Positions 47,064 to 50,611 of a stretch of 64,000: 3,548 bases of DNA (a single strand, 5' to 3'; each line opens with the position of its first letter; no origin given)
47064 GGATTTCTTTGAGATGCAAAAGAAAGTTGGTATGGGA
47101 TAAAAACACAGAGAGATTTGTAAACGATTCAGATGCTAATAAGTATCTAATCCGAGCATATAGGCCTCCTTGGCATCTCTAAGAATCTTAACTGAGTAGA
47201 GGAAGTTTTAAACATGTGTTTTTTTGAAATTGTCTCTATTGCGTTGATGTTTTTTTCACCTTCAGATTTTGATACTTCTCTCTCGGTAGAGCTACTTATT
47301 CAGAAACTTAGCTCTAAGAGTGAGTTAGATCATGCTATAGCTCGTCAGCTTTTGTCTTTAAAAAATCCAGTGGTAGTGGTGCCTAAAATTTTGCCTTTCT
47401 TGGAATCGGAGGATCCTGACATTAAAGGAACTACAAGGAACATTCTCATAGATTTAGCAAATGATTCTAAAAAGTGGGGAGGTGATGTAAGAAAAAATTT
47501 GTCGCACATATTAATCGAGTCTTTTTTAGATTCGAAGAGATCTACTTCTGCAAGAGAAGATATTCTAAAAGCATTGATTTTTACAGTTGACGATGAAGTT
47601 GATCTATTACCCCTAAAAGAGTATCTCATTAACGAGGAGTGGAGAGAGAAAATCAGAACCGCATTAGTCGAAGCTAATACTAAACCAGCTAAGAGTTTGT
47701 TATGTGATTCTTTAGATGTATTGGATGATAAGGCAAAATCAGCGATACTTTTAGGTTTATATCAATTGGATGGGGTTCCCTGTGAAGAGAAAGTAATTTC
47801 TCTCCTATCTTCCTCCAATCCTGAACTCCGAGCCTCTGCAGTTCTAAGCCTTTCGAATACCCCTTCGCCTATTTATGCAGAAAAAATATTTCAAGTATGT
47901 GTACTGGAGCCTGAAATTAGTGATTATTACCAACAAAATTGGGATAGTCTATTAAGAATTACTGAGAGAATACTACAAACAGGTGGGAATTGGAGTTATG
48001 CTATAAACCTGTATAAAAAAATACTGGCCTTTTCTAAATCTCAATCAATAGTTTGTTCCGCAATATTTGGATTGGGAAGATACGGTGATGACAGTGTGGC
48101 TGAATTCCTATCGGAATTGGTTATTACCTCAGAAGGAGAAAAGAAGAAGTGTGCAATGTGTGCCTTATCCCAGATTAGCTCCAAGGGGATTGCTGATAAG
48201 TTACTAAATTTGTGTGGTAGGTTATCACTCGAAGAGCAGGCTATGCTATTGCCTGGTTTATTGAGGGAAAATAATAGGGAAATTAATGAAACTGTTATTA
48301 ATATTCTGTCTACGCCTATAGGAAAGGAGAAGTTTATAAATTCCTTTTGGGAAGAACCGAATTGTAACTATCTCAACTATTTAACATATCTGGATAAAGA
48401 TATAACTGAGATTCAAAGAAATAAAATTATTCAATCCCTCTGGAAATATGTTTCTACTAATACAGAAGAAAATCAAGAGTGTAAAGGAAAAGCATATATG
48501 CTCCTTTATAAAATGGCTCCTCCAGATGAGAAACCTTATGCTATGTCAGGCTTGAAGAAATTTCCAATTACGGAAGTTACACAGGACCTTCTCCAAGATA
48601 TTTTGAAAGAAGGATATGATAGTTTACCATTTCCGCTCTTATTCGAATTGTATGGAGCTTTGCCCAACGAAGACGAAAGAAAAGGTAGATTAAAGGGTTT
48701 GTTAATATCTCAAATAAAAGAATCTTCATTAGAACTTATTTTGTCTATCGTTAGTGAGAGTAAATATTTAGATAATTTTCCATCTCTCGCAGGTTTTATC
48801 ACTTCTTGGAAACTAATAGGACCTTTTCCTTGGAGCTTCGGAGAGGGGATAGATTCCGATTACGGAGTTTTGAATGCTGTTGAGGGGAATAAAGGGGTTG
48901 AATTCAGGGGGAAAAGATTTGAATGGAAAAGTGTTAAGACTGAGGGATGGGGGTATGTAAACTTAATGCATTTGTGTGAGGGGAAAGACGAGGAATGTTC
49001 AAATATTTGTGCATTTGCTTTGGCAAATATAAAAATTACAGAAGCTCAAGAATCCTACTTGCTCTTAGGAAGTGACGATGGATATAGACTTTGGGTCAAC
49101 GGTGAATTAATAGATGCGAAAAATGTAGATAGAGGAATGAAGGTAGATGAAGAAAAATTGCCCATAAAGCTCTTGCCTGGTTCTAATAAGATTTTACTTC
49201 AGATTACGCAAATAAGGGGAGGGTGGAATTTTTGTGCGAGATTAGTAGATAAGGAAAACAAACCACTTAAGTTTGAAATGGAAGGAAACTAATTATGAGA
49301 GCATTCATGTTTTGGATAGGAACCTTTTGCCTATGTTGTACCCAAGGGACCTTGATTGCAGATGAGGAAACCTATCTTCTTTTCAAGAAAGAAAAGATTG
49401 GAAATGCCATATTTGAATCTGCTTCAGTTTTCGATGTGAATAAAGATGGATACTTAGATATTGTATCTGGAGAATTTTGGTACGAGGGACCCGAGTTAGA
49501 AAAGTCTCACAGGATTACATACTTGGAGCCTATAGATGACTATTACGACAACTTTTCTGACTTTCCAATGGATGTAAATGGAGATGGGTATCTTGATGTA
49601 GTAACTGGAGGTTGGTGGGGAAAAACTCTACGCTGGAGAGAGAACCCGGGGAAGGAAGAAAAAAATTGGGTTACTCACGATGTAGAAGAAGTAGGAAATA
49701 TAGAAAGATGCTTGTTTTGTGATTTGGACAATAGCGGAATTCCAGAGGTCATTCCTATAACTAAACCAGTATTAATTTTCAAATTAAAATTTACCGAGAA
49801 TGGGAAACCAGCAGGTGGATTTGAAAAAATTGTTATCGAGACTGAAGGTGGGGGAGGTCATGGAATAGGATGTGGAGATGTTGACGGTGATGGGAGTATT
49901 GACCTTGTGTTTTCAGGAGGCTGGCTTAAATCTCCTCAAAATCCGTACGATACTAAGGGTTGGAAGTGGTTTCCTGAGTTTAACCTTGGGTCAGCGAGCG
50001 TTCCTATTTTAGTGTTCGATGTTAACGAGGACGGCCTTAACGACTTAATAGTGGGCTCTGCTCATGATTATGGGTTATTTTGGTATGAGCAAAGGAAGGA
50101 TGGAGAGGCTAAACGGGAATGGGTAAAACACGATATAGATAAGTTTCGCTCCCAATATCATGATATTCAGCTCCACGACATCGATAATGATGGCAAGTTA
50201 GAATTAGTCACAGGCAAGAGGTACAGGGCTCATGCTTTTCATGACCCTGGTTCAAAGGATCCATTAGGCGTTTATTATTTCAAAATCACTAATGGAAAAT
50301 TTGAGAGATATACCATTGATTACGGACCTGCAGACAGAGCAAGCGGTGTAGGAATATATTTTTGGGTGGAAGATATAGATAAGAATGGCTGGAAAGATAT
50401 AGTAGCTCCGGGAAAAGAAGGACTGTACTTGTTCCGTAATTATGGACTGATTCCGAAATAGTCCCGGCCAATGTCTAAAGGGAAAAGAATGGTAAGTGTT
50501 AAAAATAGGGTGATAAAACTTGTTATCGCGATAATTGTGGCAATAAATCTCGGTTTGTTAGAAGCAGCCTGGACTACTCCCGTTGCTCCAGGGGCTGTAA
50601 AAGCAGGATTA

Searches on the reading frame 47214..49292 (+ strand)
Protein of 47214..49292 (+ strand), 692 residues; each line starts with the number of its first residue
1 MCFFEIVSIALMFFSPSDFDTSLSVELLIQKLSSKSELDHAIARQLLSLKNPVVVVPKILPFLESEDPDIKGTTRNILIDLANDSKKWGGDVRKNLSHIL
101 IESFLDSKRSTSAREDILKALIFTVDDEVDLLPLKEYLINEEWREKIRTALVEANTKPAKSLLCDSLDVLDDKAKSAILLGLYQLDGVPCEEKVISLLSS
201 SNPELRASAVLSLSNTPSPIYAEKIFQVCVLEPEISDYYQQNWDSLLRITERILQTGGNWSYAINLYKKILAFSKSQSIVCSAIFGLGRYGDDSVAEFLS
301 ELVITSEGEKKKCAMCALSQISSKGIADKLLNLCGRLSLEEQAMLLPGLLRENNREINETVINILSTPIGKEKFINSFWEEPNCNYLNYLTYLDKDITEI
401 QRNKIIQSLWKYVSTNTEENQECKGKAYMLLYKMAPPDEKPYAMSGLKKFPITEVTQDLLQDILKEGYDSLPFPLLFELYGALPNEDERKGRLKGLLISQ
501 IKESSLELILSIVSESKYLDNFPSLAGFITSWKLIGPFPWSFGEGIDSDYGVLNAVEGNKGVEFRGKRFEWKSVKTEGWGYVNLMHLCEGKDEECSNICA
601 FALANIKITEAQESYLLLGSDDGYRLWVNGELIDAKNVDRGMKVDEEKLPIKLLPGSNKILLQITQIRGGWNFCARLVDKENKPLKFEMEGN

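Call 6: search_protein_families(library=ncbifam, proteins=[window:47214-49292:+], max_evalue=0.001)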
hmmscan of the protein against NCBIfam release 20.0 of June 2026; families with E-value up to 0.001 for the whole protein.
window:47214-49292:+ (692 aa): 0 families

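Call 10: search_protein_families(library=pfam, proteins=[window:47214-49292:+], max_evalue=0.001)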
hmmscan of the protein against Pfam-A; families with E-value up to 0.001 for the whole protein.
window:47214-49292:+ (692 aa): 1 family
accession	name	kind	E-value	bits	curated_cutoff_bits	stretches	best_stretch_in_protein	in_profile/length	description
PF13646.12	HEAT_2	-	1.3e-07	32.2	27.7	0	173-219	15-61/88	HEAT repeats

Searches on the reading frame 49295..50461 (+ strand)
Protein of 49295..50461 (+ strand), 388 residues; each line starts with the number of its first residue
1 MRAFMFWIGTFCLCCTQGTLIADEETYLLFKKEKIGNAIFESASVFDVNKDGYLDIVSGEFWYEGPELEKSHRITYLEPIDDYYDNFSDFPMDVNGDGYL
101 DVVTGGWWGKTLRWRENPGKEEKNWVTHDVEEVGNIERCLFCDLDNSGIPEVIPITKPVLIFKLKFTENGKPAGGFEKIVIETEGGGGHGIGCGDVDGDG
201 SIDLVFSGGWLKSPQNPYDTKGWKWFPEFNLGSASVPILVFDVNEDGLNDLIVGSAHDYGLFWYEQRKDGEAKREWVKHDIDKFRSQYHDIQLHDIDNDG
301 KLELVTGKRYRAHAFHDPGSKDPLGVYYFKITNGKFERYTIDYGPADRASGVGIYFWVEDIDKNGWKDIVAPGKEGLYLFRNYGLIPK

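Call 6: search_protein_families(library=ncbifam, proteins=[window:49295-50461:+], max_evalue=0.001)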
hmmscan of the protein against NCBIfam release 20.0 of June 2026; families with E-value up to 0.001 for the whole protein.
window:49295-50461:+ (388 aa): 0 families

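Call 10: search_protein_families(library=pfam, proteins=[window:49295-50461:+], max_evalue=0.001)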
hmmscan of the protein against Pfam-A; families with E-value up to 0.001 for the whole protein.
window:49295-50461:+ (388 aa): 2 families
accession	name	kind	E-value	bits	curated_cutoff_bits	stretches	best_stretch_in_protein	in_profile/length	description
PF13517.12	FG-GAP_3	-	9.7e-27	93.8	26.9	2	242-305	1-60/61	FG-GAP-like repeat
PF01839.29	FG-GAP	-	7.8e-12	45.3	22.1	0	93-105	9-21/37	FG-GAP repeat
